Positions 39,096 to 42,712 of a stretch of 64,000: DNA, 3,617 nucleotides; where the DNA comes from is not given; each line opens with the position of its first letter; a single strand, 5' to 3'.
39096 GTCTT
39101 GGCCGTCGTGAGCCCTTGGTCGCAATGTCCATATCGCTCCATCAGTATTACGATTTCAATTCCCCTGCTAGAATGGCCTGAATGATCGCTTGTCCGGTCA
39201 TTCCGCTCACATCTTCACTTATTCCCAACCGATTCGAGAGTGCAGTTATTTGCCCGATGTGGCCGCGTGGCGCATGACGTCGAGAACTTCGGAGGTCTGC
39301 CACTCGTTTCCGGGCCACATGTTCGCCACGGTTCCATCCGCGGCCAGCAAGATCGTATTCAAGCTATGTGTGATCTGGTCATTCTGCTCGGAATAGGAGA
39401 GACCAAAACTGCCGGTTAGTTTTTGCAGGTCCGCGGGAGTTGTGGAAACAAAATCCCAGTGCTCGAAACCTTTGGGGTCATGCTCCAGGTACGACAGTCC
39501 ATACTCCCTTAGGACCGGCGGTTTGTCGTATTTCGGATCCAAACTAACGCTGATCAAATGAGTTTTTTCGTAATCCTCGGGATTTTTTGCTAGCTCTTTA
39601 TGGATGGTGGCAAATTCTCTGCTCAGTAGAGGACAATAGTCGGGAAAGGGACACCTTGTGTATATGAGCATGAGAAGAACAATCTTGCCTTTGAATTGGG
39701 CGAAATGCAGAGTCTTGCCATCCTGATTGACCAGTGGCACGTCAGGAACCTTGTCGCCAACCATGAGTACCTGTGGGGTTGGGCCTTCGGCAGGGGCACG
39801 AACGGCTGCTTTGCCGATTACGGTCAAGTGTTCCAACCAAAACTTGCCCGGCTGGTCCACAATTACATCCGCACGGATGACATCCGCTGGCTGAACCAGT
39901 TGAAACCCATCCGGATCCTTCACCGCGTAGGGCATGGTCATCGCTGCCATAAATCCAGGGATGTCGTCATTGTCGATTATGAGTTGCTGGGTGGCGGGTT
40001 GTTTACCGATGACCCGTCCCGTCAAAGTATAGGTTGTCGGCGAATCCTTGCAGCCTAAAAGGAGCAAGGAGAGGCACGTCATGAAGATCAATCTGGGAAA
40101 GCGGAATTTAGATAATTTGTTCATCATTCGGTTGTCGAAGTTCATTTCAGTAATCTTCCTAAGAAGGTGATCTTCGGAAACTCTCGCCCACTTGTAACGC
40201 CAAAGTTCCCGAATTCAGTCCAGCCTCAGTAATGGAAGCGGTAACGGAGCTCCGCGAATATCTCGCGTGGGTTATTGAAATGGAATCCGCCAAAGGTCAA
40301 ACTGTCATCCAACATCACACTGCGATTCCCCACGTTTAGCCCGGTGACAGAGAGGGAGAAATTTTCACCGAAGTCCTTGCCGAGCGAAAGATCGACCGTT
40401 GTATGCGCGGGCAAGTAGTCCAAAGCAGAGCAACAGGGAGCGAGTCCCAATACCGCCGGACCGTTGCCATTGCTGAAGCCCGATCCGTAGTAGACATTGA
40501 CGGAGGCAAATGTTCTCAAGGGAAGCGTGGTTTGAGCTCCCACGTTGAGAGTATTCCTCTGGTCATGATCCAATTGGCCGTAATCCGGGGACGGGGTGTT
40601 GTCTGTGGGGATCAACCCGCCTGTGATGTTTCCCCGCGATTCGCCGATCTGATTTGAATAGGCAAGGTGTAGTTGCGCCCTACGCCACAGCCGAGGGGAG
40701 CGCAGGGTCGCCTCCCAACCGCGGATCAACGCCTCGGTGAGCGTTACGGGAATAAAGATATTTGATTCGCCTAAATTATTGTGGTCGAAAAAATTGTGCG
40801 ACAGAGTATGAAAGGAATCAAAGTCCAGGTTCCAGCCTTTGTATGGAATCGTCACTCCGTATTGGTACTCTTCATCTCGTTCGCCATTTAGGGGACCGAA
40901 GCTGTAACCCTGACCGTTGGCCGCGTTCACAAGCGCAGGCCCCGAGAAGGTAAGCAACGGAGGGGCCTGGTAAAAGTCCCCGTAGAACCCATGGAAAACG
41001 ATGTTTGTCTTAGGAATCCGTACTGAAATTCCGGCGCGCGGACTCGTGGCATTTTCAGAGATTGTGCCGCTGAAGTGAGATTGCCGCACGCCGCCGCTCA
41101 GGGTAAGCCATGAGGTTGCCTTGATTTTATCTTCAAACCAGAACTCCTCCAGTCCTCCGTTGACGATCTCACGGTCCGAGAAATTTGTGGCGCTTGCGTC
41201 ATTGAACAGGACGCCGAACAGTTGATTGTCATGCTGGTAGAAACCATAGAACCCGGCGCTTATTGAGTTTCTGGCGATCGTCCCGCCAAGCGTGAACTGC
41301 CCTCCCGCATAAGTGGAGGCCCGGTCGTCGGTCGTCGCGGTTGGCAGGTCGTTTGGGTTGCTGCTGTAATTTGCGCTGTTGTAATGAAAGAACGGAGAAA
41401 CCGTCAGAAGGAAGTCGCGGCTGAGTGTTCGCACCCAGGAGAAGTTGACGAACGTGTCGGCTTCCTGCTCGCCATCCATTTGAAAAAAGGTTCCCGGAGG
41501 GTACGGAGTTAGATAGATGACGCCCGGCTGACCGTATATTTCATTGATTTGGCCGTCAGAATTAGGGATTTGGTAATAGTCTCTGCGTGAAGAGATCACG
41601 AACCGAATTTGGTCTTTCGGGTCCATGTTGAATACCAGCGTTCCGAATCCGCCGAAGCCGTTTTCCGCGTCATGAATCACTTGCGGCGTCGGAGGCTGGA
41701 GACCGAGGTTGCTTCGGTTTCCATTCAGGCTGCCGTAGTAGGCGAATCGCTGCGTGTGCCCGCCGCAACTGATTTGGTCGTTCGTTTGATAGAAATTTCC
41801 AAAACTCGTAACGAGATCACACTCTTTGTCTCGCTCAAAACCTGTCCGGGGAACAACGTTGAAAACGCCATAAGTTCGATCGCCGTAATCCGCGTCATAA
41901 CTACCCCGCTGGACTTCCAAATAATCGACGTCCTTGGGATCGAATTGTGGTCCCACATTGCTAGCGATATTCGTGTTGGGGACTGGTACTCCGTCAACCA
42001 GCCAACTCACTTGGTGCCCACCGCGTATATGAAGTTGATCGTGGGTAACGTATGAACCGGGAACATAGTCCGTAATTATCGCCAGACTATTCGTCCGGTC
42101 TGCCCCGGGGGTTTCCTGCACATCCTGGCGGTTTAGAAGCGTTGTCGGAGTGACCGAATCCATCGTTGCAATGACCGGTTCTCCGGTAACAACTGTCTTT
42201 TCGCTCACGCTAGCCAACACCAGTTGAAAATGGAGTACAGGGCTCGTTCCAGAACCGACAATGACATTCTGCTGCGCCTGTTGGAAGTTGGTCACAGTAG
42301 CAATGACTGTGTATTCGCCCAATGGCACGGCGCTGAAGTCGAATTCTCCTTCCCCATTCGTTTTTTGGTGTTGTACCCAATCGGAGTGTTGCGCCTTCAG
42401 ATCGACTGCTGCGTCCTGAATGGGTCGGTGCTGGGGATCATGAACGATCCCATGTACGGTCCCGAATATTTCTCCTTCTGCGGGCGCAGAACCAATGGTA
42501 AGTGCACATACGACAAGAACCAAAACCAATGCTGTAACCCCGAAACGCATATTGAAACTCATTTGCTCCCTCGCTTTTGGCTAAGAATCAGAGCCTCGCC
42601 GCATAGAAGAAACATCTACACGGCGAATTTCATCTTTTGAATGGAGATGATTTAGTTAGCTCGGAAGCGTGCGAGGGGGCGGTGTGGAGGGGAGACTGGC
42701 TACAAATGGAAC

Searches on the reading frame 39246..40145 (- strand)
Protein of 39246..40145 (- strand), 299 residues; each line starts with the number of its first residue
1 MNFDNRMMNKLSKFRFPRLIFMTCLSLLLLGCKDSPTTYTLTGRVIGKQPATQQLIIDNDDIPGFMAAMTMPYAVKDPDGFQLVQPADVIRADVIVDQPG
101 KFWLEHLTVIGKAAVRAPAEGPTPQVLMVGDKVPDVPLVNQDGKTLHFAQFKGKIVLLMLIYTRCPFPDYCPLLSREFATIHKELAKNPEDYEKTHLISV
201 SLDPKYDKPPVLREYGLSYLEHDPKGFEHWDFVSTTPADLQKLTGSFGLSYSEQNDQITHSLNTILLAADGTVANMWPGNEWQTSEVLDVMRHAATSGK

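Call 10: search_protein_families(library=pfam, proteins=[window:39246-40145:-], max_evalue=0.001)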
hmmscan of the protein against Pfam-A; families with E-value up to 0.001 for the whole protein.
window:39246-40145:- (299 aa): 4 families
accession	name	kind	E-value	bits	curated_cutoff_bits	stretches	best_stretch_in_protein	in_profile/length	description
PF02630.20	SCO1-SenC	-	3.4e-15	56.6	22.8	1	138-272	6-133/134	SCO1/SenC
PF00578.27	AhpC-TSA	-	6.8e-06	26.5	26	1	129-216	1-81/124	AhpC/TSA family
PF11604.15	CusF_Ec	-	7e-06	26.2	27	1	39-105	2-68/72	Copper binding periplasmic protein CusF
PF08534.16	Redoxin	-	0.00018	21.8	26.6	1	129-167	2-43/148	Redoxin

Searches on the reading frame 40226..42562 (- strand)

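Call 10: search_protein_families(library=pfam, proteins=[window:40226-42562:-], max_evalue=0.001)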
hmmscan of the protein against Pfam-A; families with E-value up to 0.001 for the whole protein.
window:40226-42562:- (778 aa): 5 families
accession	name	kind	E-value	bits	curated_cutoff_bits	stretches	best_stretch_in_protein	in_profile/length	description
PF13620.12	CarboxypepD_reg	-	2.3e-13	50.7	32.3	1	35-114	1-81/82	Carboxypeptidase regulatory-like domain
PF07715.20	Plug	-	3.7e-09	37.5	23.9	1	134-231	3-104/107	TonB-dependent Receptor Plug Domain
PF13715.12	CarbopepD_reg_2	-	2e-06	28.2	32.2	1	37-125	2-87/88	CarboxypepD_reg-like domain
PF17210.9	SdrD_B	-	3.7e-05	24.3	29.7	1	41-98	17-75/112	SdrD B-like domain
PF02369.22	Big_1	-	0.00033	21.1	34.9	1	25-100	10-90/93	Bacterial Ig-like domain (group 1)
